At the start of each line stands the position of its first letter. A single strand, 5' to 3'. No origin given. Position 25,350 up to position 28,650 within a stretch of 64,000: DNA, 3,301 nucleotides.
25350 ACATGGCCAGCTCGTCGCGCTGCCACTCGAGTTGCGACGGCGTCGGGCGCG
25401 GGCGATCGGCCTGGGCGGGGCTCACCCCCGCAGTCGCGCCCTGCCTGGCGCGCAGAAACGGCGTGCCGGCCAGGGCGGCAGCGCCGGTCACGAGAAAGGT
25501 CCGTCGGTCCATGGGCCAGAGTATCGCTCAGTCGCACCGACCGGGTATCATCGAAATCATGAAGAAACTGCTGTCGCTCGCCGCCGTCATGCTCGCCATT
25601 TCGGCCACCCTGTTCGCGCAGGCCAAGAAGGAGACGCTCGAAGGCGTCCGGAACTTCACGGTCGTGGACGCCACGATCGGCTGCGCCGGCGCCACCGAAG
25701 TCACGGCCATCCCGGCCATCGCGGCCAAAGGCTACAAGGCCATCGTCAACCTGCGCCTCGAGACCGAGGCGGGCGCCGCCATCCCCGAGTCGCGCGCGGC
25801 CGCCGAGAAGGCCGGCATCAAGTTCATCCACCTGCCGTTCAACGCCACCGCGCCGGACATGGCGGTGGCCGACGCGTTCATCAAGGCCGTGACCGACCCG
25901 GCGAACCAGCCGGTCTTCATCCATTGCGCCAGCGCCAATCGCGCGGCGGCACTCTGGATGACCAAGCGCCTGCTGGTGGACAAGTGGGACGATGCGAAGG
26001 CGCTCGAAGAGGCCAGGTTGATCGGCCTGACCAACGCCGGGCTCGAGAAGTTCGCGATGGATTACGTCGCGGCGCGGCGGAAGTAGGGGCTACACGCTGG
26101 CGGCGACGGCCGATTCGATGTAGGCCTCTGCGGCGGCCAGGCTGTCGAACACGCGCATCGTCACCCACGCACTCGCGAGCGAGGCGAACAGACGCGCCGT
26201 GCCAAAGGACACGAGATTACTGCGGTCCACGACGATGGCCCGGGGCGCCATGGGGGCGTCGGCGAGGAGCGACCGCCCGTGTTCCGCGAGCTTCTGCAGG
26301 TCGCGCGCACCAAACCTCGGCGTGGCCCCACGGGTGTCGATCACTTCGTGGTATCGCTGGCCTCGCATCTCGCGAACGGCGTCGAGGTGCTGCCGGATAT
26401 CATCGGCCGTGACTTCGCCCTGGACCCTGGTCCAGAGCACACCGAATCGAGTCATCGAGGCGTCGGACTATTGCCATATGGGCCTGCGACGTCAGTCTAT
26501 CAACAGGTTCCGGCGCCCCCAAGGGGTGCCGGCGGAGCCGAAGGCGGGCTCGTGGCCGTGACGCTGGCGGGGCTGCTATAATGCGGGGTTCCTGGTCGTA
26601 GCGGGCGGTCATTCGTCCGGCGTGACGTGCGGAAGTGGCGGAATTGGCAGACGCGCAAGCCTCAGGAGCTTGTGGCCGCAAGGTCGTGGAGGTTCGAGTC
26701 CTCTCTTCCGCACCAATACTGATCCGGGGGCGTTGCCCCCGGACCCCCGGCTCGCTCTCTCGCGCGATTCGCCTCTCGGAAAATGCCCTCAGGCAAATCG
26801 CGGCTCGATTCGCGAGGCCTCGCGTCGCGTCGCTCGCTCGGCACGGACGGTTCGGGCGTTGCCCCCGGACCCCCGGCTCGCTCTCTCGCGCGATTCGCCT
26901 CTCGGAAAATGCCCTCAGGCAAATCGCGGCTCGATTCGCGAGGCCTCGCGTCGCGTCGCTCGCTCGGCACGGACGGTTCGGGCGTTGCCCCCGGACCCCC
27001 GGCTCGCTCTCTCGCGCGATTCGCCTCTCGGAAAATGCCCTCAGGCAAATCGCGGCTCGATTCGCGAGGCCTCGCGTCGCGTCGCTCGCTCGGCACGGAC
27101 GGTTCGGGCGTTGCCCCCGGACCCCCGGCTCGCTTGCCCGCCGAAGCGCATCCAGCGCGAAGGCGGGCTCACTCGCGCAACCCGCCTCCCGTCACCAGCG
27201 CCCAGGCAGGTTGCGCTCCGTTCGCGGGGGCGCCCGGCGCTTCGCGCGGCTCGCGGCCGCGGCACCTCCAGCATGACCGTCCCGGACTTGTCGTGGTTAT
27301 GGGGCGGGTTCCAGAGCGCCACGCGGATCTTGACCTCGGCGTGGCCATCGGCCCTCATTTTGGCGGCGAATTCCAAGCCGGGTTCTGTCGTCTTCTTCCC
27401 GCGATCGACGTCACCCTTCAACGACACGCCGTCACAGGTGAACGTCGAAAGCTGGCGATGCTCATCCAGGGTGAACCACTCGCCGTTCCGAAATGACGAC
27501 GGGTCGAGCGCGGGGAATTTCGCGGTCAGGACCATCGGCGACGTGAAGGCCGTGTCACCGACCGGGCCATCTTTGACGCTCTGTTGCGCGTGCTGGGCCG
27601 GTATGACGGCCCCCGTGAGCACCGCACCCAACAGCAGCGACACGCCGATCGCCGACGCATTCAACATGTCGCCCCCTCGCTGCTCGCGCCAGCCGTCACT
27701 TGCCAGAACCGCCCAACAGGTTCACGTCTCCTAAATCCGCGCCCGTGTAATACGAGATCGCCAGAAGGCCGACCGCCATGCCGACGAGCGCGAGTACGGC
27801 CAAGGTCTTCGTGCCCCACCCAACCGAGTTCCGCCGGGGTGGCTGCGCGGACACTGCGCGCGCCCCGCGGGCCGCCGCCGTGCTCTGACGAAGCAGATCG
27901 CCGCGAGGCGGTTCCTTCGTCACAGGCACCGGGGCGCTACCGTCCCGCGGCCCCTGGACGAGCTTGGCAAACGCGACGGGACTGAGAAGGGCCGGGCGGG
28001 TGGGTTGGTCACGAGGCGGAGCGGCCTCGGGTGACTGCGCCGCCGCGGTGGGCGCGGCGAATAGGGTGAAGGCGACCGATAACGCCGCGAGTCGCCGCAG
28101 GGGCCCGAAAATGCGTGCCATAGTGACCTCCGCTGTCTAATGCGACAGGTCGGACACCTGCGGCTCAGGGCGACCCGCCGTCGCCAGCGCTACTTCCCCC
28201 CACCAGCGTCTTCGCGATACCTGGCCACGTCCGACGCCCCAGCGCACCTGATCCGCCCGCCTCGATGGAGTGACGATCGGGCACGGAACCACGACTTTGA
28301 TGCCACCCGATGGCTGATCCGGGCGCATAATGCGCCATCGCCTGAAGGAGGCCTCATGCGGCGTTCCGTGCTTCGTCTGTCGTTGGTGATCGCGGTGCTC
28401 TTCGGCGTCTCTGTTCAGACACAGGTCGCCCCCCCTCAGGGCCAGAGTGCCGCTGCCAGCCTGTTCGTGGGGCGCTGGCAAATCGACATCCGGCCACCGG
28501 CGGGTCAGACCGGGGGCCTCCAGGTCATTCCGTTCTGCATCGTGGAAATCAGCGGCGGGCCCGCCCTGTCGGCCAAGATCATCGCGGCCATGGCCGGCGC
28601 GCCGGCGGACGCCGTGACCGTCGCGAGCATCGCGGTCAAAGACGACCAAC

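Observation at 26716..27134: Three perfect head-to-tail copies of a 126-bp unit joined to the 3' end of tRNA-Leu(CAG)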

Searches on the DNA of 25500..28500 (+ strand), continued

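Call 76: search_with_rna_model(model_id=R1, sources=[window, L022, L009, L130, L102, L119, L123, L126, L131], max_evalue=1, show_alignments=10, make_alignment=true)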
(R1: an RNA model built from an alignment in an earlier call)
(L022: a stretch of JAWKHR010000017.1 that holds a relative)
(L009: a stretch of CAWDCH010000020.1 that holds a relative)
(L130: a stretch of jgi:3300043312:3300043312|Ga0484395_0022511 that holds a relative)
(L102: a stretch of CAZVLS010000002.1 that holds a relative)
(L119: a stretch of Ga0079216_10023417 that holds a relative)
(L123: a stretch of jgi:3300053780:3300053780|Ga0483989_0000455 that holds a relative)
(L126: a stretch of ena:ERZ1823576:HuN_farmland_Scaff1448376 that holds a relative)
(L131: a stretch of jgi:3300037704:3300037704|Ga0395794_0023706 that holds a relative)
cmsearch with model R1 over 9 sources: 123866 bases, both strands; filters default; matches with E-value up to 1: 13.
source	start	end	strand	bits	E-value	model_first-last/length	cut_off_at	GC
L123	3686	3788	-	113.8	1e-20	1-103/103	no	0.72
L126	4156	4260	-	106.2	3.5e-19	1-103/103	no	0.63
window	26744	26848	+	105.2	5.6e-19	1-103/103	no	0.7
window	26870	26974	+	105.2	5.6e-19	1-103/103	no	0.7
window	26996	27100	+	105.2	5.6e-19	1-103/103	no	0.7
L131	3574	3678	-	97.7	1.7e-17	1-103/103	no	0.69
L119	952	1049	-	63.7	1.1e-10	1-103/103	no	0.64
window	27167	27225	+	46.4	3.2e-07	11-70/103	no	0.73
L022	3704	3780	+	39.3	8.2e-06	1-103/103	no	0.73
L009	1272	1361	+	38.9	1e-05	1-103/103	no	0.73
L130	1035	1115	+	24.8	0.0066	1-103/103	no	0.67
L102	7364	7474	-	22.1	0.023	1-103/103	no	0.66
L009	5182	5295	+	15.4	0.52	1-103/103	no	0.68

Alignment A5: 13 matches aligned to the model, 171 columns, each read 5' to 3' on its own strand. Consensus structure (alignment columns), stored with it:
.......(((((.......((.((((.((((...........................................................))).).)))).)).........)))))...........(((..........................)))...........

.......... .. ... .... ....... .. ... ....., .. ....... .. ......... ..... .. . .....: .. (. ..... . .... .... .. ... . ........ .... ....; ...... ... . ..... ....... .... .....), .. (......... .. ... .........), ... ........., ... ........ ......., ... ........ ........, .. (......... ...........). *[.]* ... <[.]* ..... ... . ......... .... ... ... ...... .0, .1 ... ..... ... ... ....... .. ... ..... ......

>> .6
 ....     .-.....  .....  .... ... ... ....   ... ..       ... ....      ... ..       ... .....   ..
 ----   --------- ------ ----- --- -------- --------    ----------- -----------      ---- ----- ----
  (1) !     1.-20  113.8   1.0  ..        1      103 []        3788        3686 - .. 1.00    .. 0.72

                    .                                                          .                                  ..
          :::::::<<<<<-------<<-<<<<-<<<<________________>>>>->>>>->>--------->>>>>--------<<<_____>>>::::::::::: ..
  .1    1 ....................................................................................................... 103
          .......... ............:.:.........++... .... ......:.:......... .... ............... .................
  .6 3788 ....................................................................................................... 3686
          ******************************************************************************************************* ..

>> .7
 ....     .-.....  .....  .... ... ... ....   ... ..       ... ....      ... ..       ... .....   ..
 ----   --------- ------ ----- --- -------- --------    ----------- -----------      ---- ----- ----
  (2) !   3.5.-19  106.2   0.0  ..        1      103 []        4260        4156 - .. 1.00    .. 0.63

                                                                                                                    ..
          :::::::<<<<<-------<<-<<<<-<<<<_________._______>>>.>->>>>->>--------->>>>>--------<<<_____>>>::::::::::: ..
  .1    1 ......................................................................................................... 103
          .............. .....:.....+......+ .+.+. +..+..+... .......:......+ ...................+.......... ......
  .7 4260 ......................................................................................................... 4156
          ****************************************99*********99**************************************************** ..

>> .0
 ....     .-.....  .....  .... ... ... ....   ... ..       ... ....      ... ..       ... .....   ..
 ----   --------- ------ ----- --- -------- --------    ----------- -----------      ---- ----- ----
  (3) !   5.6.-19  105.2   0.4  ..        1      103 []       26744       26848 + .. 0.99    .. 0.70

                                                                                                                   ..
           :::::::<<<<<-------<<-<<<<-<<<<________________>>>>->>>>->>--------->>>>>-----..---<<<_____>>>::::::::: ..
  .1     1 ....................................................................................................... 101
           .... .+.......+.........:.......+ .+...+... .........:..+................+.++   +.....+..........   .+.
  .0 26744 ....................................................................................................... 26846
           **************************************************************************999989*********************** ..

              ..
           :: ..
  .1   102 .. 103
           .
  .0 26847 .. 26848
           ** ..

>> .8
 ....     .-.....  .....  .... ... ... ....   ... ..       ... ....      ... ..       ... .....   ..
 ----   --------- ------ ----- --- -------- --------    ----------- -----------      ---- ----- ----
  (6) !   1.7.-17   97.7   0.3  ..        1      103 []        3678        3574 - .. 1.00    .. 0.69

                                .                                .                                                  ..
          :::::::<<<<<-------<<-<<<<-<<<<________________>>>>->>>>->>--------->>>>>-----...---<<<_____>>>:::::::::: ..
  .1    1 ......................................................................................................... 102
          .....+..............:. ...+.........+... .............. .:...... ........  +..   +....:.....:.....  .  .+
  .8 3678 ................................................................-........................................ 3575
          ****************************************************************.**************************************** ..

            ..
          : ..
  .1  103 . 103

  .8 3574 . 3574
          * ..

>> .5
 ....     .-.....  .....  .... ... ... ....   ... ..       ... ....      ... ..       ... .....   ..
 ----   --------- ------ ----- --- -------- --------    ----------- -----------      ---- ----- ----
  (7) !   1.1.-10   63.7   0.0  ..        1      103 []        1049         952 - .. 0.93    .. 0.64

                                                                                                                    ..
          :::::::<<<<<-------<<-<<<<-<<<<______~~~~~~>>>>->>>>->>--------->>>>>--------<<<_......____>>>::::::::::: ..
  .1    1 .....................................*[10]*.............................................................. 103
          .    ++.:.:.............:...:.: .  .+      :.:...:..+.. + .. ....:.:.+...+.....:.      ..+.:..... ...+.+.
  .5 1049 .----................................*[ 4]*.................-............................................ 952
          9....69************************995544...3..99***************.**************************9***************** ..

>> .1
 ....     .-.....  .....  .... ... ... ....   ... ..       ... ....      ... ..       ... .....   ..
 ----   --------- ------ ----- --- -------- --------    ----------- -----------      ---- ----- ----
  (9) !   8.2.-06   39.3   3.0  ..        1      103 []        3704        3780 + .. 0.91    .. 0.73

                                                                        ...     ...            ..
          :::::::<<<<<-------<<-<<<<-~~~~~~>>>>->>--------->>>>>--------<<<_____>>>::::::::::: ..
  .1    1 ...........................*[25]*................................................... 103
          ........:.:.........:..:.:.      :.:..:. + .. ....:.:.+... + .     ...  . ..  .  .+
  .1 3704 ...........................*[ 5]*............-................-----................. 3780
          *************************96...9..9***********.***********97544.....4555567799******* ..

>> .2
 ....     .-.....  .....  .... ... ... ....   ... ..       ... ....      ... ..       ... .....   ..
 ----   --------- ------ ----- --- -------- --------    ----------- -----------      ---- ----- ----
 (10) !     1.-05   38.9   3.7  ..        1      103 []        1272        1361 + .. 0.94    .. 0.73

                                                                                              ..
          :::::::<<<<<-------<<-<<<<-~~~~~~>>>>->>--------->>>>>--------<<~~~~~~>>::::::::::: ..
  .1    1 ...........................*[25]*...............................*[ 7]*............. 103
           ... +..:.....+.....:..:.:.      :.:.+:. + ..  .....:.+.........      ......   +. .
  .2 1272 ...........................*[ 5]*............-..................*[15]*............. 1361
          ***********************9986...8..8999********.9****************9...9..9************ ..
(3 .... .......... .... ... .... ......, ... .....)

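Call 81: search_with_rna_model(model_id=R1, sources=[window, L022, L009, L119, L123, L126, L131], max_evalue=0.0001, make_alignment=true)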
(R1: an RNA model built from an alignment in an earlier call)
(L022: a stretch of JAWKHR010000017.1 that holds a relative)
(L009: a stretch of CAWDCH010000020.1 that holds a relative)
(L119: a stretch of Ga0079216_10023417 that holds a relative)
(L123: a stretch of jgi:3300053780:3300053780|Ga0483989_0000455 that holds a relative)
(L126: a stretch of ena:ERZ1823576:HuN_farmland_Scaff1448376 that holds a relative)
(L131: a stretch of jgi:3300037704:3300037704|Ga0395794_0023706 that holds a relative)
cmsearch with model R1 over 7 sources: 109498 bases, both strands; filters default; matches with E-value up to 0.0001: 10.
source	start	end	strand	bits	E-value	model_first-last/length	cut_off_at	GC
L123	3686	3788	-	113.8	9.2e-21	1-103/103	no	0.72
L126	4156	4260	-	106.2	3.1e-19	1-103/103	no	0.63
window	26744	26848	+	105.2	4.9e-19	1-103/103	no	0.7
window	26870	26974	+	105.2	4.9e-19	1-103/103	no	0.7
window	26996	27100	+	105.2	4.9e-19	1-103/103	no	0.7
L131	3574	3678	-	97.7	1.5e-17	1-103/103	no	0.69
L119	952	1049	-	63.7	9.5e-11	1-103/103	no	0.64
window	27167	27225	+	46.4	2.9e-07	11-70/103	no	0.73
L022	3704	3780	+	39.3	7.3e-06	1-103/103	no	0.73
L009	1272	1361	+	38.9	8.9e-06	1-103/103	no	0.73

Alignment A6: 10 matches aligned to the model, 134 columns, each read 5' to 3' on its own strand. Consensus structure (alignment columns), stored with it:
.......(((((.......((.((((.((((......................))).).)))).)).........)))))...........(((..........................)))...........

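Call 94: search_dna_similar(query=window:26716-26860:+, collection=plasmids, mode=distant, max_evalue=0.01, max_rows=10)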
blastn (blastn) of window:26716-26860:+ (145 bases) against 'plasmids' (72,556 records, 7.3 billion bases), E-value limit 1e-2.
Records with a match: 4; places in all: 7; records where one place covers at least 80% of the query: 0.
Best place of each record, by identity: 95-99% 4.
By first word of the organism name: Prescottella 4.
By predicted mobility (MOB-suite, as given by PLSDB): non-mobilizable 4.
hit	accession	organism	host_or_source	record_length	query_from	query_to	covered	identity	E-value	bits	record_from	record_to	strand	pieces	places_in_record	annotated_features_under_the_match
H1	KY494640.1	Prescottella equi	Equus caballus,Culture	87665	9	36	19%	96.4%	9e-3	47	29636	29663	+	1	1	none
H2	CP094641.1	Prescottella equi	clinical isolates,clinical isolates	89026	9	36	19%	96.4%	9e-3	47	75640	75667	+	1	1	none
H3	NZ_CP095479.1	Prescottella equi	Equus caballus,Culture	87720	9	36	19%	96.4%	9e-3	47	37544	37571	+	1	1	none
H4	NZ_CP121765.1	Prescottella equi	soil,soil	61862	9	36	19%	96.4%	9e-3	47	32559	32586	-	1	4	none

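Call 95: search_dna_similar(query=window:26716-26860:+, collection=phages, mode=distant, max_evalue=0.01, max_rows=10)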
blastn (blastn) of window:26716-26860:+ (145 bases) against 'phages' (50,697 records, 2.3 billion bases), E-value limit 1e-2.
No match.

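Call 100: search_with_rna_model(model_id=R1, sources=[L132, L133, L134, L120, L121, L122, L124, L125, L127, L128, L129, L130], max_evalue=1)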
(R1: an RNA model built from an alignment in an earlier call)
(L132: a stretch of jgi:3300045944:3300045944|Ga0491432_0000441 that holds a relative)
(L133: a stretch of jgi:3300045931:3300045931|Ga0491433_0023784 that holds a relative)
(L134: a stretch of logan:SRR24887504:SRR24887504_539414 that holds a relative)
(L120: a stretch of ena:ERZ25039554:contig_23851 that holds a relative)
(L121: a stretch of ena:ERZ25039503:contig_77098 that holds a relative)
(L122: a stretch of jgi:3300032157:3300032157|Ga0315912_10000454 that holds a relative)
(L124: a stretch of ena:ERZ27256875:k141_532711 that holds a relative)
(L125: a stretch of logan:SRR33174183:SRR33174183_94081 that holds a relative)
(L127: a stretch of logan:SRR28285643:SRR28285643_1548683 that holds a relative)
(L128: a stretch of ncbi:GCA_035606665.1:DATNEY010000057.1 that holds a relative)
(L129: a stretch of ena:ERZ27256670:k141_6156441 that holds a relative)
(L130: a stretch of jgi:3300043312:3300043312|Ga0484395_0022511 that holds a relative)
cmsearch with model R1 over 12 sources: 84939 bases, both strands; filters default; matches with E-value up to 1: 4.
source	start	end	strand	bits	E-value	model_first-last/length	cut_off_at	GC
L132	2687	2790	-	98.4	8.8e-18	1-103/103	no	0.62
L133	1484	1587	-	98.4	8.8e-18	1-103/103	no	0.62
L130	1035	1115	+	24.8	0.0045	1-103/103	no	0.67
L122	9298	9391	+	13.2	0.96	1-103/103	no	0.76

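Call 102: search_with_rna_model(model_id=R1, sources=[window, L022, L009, L119, L123, L126, L131, L132], max_evalue=0.0001, make_alignment=true)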
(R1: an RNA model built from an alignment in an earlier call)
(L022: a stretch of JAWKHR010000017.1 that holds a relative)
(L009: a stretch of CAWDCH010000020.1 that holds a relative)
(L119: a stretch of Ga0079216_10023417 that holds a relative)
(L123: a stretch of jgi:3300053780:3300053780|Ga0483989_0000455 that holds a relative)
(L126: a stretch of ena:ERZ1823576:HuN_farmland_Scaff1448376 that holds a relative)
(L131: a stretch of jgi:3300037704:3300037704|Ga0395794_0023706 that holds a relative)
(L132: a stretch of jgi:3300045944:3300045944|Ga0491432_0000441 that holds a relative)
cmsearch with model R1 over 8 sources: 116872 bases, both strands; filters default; matches with E-value up to 0.0001: 11.
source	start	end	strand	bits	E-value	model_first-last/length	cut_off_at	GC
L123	3686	3788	-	113.8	9.8e-21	1-103/103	no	0.72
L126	4156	4260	-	106.2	3.3e-19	1-103/103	no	0.63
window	26744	26848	+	105.2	5.3e-19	1-103/103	no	0.7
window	26870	26974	+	105.2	5.3e-19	1-103/103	no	0.7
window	26996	27100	+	105.2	5.3e-19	1-103/103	no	0.7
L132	2687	2790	-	98.4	1.2e-17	1-103/103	no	0.62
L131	3574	3678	-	97.7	1.6e-17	1-103/103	no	0.69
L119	952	1049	-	63.7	1e-10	1-103/103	no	0.64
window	27167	27225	+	46.4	3.1e-07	11-70/103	no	0.73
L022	3704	3780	+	39.3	7.8e-06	1-103/103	no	0.73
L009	1272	1361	+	38.9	9.5e-06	1-103/103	no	0.73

Alignment A7: 11 matches aligned to the model, 134 columns, each read 5' to 3' on its own strand. Consensus structure (alignment columns), stored with it:
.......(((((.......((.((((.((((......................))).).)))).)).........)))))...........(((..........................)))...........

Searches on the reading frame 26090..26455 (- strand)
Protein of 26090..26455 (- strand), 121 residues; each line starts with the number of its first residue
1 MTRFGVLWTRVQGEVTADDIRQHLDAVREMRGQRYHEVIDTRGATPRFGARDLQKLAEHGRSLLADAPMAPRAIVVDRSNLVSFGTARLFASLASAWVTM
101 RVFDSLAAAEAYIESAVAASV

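Call 10: search_protein_families(library=pfam, proteins=[window:26090-26455:-], max_evalue=0.01)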
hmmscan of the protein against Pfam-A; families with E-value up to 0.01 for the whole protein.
window:26090-26455:- (121 aa): 1 family
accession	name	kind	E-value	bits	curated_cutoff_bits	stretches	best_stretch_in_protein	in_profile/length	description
PF11964.13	SpoIIAA-like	-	1.1e-05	26.5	25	1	6-114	1-106/106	SpoIIAA-like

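Call 12: find_encoding_contigs(protein=window:26090-26455:-, flank=6000, max_places=10)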
Protein window:26090-26455:- (121 aa): no gene with exactly this product is on record in the collection.

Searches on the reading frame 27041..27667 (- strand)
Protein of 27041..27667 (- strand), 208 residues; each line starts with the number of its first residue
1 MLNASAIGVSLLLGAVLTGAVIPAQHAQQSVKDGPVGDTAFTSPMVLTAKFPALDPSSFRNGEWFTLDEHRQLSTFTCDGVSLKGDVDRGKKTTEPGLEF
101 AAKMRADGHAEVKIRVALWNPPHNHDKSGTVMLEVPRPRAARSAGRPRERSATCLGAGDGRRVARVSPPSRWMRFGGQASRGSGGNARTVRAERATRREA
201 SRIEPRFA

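Call 10: search_protein_families(library=pfam, proteins=[window:27041-27667:-], max_evalue=0.01)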
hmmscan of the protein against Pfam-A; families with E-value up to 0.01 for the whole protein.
window:27041-27667:- (208 aa): 0 families

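Call 11: find_encoding_contigs(protein=window:27041-27667:-, flank=6000, max_places=10)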
Protein window:27041-27667:- (208 aa): no gene with exactly this product is on record in the collection.

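Call 15: find_homologous_proteins(query=window:27041-27667:-, max_evalue=0.001)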
Query window:27041-27667:- (208 aa): 1 proteins with E <= 0.001 among 1576 candidates.
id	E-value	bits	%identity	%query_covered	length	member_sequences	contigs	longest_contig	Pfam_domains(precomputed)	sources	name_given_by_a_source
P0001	2.9e-133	460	100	100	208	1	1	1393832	-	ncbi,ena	-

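Call 16: find_encoding_contigs(protein=P0001, flank=10000, max_places=10)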
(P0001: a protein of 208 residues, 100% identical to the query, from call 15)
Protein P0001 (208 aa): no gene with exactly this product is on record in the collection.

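Call 17: list_cluster_members(proteins=[P0001])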
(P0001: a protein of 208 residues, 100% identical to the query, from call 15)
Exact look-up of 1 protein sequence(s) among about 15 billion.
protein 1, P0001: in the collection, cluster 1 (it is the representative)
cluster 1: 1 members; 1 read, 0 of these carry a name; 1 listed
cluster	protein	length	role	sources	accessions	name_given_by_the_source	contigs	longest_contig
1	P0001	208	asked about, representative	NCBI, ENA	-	-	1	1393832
